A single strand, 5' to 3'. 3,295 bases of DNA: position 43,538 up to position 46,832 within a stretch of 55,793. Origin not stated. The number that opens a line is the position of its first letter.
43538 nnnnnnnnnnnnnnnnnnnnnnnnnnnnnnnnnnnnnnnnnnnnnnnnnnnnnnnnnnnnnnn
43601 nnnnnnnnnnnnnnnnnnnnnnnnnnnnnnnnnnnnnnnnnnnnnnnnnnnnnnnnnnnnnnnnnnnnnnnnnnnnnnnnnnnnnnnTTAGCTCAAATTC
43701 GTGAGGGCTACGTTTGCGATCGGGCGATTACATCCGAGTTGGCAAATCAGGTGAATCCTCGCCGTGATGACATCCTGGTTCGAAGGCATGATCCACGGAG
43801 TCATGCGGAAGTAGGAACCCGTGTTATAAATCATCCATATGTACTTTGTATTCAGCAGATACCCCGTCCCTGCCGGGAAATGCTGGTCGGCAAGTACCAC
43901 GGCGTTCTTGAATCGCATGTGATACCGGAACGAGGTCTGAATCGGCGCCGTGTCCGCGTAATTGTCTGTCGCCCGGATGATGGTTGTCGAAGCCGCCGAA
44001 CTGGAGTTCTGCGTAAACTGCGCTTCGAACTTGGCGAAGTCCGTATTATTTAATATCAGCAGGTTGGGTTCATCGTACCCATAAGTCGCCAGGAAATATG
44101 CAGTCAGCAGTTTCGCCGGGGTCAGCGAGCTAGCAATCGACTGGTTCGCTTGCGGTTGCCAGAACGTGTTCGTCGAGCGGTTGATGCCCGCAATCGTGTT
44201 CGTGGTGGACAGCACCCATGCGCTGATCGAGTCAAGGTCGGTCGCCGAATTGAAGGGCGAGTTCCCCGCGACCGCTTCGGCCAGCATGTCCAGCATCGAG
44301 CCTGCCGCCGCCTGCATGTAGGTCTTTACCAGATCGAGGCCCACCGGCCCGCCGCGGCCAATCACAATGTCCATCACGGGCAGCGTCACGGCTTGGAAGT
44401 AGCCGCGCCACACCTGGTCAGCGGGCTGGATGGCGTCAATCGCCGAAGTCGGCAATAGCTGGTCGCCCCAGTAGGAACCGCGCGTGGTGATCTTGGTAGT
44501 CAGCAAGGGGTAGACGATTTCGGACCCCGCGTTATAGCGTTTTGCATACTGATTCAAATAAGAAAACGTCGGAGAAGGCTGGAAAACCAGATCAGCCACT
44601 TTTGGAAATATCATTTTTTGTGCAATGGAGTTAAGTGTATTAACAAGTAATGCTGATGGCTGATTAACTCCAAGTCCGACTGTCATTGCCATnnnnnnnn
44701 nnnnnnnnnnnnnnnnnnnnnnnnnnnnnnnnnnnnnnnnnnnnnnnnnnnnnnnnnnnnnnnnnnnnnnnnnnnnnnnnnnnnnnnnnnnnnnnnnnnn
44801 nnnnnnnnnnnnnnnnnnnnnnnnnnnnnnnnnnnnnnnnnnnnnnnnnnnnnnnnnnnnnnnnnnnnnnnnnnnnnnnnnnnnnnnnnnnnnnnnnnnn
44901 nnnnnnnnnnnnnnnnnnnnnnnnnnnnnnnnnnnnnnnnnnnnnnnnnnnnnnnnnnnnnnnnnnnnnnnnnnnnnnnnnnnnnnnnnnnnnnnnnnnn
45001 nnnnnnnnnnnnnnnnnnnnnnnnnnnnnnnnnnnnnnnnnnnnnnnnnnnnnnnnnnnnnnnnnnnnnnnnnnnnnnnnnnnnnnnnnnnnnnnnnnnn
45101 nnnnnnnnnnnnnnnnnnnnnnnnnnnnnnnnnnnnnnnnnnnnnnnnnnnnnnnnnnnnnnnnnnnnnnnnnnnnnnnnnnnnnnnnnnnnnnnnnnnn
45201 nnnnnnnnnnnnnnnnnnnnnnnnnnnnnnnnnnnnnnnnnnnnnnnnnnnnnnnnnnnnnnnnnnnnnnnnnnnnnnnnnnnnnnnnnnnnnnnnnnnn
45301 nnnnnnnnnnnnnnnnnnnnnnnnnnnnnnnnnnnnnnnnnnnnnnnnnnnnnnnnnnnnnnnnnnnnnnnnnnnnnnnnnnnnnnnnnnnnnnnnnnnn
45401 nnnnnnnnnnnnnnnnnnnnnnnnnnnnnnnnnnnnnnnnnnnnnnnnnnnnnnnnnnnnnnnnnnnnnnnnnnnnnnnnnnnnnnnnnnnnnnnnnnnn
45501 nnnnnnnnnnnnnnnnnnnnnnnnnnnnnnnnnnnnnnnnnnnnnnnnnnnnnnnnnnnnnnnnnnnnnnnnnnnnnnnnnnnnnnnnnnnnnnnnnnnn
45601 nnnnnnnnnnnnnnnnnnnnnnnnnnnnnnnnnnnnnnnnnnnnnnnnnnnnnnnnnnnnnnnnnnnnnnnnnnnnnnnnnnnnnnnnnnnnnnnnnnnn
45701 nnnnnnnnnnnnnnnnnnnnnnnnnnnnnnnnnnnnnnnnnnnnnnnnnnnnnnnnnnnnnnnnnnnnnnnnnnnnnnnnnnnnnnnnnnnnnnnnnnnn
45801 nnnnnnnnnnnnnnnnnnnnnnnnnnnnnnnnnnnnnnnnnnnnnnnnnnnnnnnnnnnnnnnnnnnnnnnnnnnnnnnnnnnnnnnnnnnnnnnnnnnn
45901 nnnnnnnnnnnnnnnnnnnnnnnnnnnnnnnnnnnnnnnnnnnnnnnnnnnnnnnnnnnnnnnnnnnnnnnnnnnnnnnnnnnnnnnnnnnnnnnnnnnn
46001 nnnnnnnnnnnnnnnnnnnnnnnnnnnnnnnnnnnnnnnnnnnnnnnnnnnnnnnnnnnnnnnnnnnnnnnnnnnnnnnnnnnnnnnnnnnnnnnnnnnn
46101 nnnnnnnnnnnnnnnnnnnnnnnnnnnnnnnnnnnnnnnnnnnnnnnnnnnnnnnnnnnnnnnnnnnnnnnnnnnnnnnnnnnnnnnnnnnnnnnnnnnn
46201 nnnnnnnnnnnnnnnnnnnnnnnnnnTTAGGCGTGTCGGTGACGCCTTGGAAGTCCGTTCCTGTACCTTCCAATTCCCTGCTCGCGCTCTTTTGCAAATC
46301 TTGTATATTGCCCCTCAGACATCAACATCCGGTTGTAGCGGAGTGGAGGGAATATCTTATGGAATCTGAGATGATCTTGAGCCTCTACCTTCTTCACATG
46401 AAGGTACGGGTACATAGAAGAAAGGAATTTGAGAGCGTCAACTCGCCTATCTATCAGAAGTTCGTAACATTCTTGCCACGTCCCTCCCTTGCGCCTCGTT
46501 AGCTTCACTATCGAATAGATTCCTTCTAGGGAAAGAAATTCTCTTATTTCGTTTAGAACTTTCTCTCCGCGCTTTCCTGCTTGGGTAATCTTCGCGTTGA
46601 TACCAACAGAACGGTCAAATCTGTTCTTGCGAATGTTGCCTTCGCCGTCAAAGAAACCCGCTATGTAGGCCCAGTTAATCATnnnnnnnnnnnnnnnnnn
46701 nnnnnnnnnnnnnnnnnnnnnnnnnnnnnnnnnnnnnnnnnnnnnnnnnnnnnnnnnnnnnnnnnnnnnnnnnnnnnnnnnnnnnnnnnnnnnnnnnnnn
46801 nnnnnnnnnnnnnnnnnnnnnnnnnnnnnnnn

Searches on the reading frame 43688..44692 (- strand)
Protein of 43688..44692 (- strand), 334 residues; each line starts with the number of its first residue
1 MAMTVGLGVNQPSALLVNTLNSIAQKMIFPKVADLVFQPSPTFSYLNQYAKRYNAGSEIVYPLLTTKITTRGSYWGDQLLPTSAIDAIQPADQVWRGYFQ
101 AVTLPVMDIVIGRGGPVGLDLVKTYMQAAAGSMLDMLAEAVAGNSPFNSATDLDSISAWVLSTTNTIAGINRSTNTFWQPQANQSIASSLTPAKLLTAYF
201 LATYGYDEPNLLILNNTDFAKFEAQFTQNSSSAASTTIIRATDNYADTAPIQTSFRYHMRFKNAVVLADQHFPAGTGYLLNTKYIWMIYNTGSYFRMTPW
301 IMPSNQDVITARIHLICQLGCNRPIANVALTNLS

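Call 8: search_protein_families(library=phrogs, proteins=[window:43688-44692:-], max_evalue=0.001)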
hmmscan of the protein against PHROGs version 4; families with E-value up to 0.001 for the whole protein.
window:43688-44692:- (334 aa): 1 family
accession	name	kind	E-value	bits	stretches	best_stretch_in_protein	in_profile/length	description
phrog_9953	-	head and packaging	2.9e-24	87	1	25-331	21-327/329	major head protein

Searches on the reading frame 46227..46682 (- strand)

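Call 96: search_protein_families(library=pfam, proteins=[window:46227-46682:-], max_evalue=0.001)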
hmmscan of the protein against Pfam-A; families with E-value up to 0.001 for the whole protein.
window:46227-46682:- (151 aa): 2 families
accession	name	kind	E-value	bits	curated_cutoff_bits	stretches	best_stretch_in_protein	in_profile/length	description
PF14528.11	LAGLIDADG_3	-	1.5e-06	28.8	22.5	1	5-88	5-79/82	LAGLIDADG-like domain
PF00961.24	LAGLIDADG_1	-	5.8e-06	27.6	23.1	1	7-65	1-62/102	LAGLIDADG endonuclease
